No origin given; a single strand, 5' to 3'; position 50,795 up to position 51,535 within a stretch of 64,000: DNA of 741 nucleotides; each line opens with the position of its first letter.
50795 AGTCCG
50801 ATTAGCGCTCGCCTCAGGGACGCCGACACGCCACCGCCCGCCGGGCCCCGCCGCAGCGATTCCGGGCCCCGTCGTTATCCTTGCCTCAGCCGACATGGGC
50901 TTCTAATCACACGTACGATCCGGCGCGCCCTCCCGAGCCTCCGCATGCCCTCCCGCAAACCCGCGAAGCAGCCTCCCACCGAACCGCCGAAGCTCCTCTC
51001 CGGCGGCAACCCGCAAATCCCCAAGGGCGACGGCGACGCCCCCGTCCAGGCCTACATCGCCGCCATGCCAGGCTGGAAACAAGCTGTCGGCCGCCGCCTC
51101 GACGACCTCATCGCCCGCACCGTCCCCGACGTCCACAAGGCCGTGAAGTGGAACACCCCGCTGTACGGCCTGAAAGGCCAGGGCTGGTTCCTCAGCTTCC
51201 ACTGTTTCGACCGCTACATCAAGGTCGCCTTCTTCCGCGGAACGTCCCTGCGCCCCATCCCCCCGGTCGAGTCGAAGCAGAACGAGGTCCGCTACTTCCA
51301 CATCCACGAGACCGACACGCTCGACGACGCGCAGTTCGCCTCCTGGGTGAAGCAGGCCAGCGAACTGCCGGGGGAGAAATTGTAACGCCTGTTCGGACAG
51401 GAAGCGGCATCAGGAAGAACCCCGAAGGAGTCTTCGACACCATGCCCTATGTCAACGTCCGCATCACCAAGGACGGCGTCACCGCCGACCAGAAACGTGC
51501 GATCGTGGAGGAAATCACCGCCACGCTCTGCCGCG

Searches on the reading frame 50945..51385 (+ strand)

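Call 62: search_protein_families(library=pfam, proteins=[window:50945-51385:+], max_evalue=0.0001)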
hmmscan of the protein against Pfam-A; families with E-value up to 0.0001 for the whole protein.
window:50945-51385:+ (146 aa): 1 family
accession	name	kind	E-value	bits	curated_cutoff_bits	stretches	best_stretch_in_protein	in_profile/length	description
PF08818.16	DUF1801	-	4.4e-16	59.5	27.2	1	45-138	1-84/85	Domain of unknown function (DU1801)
